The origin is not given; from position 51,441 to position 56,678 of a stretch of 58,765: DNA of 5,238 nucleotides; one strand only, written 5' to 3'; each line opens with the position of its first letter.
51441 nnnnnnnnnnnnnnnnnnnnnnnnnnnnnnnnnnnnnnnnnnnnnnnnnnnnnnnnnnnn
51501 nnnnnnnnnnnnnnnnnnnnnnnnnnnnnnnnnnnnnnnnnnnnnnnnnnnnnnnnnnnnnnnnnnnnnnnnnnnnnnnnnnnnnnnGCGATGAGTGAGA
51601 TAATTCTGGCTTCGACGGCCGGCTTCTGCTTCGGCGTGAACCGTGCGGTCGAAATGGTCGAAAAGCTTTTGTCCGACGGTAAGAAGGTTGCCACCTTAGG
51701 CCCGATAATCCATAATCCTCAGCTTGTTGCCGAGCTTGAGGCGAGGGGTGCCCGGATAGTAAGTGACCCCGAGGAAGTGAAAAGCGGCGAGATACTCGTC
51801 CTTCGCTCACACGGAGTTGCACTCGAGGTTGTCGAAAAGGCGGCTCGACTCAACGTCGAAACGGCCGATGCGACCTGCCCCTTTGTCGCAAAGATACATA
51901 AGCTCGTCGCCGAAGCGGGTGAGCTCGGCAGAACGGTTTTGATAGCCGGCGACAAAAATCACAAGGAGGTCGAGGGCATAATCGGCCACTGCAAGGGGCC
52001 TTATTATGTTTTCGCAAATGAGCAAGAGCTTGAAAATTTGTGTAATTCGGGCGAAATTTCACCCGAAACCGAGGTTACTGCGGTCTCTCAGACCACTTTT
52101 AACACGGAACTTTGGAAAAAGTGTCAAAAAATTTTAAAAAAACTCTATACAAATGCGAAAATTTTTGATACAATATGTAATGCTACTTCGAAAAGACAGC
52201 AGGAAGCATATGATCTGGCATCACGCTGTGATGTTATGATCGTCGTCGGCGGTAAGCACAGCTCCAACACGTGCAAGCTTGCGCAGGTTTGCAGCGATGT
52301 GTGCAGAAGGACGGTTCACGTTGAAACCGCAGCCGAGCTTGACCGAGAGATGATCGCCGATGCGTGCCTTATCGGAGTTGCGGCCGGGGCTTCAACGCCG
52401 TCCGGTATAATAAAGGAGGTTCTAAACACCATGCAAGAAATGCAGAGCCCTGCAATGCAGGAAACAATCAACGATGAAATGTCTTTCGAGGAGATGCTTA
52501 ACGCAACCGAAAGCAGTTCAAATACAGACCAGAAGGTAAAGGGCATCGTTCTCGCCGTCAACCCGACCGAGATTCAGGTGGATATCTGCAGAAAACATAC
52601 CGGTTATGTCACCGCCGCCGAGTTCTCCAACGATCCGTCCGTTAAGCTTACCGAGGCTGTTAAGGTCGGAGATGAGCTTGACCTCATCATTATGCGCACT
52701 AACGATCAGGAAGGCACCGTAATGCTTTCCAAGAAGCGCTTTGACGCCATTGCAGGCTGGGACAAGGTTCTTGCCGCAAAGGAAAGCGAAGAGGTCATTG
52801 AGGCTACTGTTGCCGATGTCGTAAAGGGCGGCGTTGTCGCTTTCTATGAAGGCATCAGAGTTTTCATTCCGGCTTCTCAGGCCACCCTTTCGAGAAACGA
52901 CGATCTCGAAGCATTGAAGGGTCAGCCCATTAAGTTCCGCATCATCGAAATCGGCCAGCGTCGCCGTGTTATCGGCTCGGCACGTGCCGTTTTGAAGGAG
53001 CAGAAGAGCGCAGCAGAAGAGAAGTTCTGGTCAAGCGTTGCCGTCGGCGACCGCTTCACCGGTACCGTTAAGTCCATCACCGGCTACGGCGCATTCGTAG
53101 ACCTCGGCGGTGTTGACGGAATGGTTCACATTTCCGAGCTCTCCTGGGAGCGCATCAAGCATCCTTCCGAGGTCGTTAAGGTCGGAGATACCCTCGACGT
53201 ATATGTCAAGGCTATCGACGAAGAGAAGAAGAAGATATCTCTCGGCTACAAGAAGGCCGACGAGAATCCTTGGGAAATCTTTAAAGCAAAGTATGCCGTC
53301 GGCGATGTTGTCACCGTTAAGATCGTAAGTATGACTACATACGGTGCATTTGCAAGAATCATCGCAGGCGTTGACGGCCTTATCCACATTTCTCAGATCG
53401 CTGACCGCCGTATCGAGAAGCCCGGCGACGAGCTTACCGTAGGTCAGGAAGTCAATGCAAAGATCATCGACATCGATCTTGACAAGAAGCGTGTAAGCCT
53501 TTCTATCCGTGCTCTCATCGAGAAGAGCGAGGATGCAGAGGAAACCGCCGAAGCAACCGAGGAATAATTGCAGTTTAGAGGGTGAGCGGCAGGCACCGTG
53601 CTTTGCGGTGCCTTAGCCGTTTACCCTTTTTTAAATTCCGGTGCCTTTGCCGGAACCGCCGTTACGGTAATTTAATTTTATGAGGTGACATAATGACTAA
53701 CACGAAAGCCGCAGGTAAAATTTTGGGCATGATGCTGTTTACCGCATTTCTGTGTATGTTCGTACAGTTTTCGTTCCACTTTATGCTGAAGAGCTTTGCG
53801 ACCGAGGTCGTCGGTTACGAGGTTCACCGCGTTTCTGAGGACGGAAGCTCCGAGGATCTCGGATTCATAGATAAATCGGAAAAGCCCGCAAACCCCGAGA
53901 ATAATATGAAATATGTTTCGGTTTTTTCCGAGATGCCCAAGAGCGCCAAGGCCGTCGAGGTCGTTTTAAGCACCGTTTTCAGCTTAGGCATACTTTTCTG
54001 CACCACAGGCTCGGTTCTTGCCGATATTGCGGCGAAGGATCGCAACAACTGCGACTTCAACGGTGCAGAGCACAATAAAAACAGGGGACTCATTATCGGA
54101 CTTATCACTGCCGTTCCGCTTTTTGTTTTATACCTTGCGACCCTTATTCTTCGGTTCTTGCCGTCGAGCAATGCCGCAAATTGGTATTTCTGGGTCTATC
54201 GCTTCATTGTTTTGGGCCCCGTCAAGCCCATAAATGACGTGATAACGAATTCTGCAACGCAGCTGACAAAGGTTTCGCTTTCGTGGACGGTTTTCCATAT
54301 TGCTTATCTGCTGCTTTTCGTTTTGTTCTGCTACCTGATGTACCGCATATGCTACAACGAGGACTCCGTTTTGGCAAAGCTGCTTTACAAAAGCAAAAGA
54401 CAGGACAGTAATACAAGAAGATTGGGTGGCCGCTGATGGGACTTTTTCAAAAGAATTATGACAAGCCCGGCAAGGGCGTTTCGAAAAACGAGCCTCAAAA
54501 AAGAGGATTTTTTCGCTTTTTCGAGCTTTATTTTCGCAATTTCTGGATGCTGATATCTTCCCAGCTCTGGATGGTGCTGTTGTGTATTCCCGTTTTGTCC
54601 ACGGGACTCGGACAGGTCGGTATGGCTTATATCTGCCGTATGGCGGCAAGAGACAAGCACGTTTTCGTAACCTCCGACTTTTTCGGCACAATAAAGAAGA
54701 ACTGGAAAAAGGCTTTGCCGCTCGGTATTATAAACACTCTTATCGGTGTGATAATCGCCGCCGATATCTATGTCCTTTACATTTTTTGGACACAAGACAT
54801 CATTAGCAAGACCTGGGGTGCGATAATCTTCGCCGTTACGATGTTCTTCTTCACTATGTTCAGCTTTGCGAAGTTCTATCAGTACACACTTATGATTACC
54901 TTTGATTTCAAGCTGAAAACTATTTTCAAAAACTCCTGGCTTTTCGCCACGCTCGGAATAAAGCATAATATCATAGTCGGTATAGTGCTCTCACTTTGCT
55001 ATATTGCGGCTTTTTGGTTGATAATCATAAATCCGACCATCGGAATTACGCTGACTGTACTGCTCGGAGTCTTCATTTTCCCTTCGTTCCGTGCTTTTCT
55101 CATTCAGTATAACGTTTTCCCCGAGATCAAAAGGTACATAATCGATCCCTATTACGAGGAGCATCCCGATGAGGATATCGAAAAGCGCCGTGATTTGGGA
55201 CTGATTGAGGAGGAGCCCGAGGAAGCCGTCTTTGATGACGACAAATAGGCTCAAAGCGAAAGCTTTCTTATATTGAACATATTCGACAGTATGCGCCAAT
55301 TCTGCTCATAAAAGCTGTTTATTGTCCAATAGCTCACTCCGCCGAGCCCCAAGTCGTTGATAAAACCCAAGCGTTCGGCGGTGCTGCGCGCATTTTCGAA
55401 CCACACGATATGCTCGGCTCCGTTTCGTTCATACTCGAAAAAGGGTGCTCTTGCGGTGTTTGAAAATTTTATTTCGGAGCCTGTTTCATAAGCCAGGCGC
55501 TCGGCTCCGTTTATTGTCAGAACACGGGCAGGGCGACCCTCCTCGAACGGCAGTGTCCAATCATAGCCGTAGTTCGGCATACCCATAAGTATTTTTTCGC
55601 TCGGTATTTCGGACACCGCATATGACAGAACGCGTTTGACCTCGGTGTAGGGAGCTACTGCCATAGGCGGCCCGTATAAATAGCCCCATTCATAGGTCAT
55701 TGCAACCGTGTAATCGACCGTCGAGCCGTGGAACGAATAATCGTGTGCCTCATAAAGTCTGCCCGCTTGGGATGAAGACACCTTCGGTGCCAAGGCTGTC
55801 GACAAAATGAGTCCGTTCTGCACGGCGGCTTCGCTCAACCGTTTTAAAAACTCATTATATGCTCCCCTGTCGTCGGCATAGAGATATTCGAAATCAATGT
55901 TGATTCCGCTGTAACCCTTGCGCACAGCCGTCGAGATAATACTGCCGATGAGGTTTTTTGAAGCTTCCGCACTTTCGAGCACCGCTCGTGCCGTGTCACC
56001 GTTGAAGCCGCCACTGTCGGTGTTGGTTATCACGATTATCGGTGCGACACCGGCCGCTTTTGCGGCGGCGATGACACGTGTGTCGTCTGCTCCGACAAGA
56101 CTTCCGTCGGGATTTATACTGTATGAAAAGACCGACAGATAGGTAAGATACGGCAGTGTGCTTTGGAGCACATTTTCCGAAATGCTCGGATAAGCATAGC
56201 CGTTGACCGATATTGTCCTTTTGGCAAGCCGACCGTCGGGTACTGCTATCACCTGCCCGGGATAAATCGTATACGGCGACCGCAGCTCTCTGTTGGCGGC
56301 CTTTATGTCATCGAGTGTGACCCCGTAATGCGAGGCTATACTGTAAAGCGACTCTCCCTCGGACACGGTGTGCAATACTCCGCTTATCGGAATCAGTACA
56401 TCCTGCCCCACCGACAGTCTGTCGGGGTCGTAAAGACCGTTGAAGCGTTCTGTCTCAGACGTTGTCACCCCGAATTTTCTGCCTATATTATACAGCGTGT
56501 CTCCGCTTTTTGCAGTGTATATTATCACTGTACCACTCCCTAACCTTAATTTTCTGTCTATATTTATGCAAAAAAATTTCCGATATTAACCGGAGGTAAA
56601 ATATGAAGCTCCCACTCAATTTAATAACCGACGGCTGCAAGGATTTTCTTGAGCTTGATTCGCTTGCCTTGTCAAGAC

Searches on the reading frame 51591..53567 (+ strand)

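Call 59: search_protein_families(library=pfam, proteins=[window:51591-53567:+], max_evalue=0.00001)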
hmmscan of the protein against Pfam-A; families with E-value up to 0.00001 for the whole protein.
window:51591-53567:+ (658 aa): 4 families
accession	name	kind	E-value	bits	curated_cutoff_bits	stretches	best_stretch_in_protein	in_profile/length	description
PF02401.23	LYTB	-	3.3e-92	309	24.5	1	4-282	1-267/267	LytB protein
PF00575.29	S1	-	1.1e-62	208.7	22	4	484-554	3-74/74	S1 RNA binding domain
PF23459.1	S1_RRP5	-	2.9e-17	63.4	27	0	486-551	4-70/72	RRP5 S1 domain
PF21710.3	Spt6_S1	-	3.4e-07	30.9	27.5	0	569-640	15-87/91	Spt6, S1/OB domain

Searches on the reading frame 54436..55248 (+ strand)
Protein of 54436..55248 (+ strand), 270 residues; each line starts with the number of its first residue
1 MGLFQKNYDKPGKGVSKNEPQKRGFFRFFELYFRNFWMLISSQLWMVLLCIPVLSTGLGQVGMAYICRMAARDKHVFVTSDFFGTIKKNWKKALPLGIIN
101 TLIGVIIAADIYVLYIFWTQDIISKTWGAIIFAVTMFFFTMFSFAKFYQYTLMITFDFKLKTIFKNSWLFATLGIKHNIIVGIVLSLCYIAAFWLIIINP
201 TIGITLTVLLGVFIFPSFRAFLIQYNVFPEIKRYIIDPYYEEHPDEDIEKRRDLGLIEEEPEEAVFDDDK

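Call 59: search_protein_families(library=pfam, proteins=[window:54436-55248:+], max_evalue=0.00001)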
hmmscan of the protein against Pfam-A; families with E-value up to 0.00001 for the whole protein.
window:54436-55248:+ (270 aa): 1 family
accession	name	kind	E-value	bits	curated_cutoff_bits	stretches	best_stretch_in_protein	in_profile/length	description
PF04854.19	DUF624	-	9.6e-10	38.9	24.2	1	44-111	7-77/77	Protein of unknown function, DUF624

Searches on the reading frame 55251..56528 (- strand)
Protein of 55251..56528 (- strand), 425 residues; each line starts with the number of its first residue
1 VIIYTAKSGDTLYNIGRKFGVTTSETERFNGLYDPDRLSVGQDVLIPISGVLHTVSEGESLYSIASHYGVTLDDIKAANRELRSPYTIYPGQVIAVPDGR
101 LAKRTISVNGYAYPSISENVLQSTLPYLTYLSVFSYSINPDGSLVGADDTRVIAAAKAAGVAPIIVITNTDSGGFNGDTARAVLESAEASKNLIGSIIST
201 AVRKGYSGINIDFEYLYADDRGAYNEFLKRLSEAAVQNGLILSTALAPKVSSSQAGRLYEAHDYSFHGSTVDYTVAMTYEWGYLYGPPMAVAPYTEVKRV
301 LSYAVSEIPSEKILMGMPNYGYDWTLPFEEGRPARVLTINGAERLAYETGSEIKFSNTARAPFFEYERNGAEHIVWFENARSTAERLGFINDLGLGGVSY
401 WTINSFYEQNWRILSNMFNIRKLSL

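Call 59: search_protein_families(library=pfam, proteins=[window:55251-56528:-], max_evalue=0.00001)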
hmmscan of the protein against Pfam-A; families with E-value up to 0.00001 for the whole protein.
window:55251-56528:- (425 aa): 4 families
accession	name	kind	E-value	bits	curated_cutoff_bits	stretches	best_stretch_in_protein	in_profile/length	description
PF01476.26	LysM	-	6.4e-28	96.9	20.9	2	53-97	1-43/43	LysM domain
PF00704.34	Glyco_hydro_18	-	2.3e-23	83.8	29.6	1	181-404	81-315/317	Glycosyl hydrolases family 18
PF23473.1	LysM3_LYK4_5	-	6.6e-07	29.7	29.3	0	54-97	6-47/48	LYK4/5 LysM3 domain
PF23446.1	LysM1_NFP_LYK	-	3e-06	28.5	36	0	2-49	6-56/60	NFP/LYK LysM1 domain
